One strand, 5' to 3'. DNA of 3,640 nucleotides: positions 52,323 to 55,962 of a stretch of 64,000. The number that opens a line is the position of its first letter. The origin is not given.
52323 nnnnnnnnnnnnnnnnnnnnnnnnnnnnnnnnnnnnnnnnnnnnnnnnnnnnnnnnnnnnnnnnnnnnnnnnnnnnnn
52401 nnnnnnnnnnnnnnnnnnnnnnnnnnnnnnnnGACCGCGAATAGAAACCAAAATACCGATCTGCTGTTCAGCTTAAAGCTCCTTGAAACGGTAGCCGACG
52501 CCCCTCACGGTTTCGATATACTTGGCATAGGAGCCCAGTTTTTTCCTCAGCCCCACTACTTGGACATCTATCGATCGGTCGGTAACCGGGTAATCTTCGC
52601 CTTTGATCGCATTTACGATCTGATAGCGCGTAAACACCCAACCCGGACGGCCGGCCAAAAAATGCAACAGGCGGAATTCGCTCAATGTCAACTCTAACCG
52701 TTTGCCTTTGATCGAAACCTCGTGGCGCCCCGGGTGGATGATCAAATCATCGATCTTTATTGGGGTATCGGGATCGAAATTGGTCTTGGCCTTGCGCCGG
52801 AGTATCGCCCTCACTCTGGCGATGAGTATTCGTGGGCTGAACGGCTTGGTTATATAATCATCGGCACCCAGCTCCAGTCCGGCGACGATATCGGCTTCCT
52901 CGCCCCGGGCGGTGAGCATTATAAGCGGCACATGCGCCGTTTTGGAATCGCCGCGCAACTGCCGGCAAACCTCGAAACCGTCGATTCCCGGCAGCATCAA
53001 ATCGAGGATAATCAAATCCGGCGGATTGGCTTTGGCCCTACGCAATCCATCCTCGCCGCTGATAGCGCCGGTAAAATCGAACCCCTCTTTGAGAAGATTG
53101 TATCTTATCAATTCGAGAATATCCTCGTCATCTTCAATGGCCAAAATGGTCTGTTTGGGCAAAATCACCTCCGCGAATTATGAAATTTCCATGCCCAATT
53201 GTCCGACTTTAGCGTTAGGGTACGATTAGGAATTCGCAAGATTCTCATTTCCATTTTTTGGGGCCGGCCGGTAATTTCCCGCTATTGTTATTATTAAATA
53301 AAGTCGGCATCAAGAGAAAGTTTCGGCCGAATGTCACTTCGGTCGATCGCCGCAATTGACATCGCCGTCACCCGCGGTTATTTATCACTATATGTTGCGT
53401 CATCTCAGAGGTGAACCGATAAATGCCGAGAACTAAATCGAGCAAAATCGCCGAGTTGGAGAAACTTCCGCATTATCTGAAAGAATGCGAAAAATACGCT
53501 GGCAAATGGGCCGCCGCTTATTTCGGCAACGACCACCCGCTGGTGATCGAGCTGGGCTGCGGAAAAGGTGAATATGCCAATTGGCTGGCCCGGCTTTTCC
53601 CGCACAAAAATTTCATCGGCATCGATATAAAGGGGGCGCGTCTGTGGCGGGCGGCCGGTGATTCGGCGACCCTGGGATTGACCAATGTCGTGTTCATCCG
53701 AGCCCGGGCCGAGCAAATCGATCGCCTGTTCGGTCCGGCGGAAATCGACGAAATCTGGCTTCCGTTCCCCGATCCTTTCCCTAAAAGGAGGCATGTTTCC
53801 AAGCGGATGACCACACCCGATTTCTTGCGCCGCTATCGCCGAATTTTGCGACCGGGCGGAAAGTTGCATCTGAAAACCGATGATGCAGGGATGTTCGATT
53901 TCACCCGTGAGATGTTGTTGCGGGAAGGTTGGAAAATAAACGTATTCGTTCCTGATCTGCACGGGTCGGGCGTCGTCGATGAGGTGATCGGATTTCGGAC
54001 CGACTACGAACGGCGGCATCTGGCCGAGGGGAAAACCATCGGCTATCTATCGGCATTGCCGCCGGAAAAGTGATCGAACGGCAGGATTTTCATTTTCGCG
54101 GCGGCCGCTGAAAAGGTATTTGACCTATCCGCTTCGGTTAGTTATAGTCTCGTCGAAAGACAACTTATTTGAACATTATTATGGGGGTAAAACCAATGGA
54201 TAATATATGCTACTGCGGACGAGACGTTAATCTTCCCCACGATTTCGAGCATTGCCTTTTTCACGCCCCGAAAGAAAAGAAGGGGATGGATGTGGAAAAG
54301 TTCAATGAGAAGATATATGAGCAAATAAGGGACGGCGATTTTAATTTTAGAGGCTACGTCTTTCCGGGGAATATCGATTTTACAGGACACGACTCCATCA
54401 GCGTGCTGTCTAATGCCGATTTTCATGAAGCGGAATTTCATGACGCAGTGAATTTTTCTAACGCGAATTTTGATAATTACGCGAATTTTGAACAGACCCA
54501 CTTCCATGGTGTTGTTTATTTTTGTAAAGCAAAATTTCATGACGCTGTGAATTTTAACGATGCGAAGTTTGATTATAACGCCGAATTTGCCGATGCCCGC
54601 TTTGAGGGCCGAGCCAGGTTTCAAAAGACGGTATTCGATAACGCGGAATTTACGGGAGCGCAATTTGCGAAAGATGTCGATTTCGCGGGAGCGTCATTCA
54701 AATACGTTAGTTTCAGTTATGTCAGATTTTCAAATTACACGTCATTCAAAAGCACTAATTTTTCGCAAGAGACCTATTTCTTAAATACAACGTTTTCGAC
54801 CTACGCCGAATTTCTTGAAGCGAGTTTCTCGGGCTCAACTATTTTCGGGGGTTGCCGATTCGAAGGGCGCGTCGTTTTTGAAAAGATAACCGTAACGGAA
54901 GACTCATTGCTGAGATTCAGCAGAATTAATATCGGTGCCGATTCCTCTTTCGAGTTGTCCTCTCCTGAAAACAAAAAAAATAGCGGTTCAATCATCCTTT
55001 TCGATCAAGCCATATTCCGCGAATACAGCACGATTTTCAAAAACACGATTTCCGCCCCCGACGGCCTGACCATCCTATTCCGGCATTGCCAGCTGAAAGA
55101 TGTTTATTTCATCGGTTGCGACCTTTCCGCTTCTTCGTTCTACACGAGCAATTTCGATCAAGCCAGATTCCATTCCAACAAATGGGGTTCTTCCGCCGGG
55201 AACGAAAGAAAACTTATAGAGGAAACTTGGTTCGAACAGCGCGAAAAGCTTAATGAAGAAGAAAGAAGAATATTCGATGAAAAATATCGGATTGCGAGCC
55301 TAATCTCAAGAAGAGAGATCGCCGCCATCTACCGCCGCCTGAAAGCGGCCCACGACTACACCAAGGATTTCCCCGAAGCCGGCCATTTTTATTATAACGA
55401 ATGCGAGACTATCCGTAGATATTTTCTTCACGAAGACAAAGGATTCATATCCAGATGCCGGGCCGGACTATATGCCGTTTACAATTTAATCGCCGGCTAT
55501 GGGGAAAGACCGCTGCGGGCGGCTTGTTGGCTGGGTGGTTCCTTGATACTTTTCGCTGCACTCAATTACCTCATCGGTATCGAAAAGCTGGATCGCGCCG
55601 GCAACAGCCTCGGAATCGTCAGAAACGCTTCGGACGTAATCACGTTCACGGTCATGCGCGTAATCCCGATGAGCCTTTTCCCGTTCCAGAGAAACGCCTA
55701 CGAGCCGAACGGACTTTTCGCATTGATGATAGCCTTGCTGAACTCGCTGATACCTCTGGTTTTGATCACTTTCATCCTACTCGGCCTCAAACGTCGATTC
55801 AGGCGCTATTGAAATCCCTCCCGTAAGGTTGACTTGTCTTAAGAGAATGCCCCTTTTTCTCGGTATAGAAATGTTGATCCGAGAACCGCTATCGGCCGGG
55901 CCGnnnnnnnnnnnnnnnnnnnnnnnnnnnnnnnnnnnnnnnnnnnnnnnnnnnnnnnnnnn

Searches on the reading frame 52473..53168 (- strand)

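Call 71: search_protein_families(library=pfam, proteins=[window:52473-53168:-], max_evalue=0.001)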
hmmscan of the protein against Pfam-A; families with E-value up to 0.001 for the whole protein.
window:52473-53168:- (231 aa): 2 families
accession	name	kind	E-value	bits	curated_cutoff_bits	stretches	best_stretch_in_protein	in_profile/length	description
PF00072.30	Response_reg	-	4.6e-28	98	30.2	1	8-120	1-111/111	Response regulator receiver domain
PF00486.34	Trans_reg_C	-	6.1e-22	77.9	26.2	1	155-228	1-77/77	Transcriptional regulatory protein, C terminal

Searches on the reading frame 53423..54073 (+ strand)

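Call 71: search_protein_families(library=pfam, proteins=[window:53423-54073:+], max_evalue=0.001)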
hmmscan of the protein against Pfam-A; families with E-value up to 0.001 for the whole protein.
window:53423-54073:+ (216 aa): 7 families
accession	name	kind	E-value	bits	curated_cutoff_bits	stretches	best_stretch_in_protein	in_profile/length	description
PF02390.23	Methyltransf_4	-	1.7e-29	102.9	24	1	38-166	2-128/173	Putative methyltransferase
PF13847.12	Methyltransf_31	-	2.9e-11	43.7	27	1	41-148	7-107/145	Methyltransferase domain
PF13649.12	Methyltransf_25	-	2.1e-10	41.6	27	1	41-146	1-97/97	Methyltransferase domain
PF08242.18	Methyltransf_12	-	2.7e-08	34.9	30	1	42-109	1-67/98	Methyltransferase domain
PF08241.18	Methyltransf_11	-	7.1e-08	33.4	21.2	1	43-148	2-93/95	Methyltransferase domain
PF24675.1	NpmA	-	3.7e-06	26.8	60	1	27-103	13-93/214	16S rRNA (adenine(1408)-N(1))-methyltransferase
PF13489.12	Methyltransf_23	-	5.5e-05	23.4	27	0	35-71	20-54/164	Methyltransferase domain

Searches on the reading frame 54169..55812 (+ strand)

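Call 71: search_protein_families(library=pfam, proteins=[window:54169-55812:+], max_evalue=0.001)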
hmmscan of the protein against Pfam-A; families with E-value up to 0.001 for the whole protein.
window:54169-55812:+ (547 aa): 3 families
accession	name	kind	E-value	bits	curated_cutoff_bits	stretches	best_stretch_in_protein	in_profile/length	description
PF13576.12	Pentapeptide_3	-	3.5e-36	123.6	27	6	107-154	1-47/48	Pentapeptide repeats (9 copies)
PF00805.28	Pentapeptide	-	1.5e-11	44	20.2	0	307-335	1-29/40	Pentapeptide repeats (8 copies)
PF13599.13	Pentapeptide_4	-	4.5e-11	43.1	38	1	304-342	18-56/78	Pentapeptide repeat region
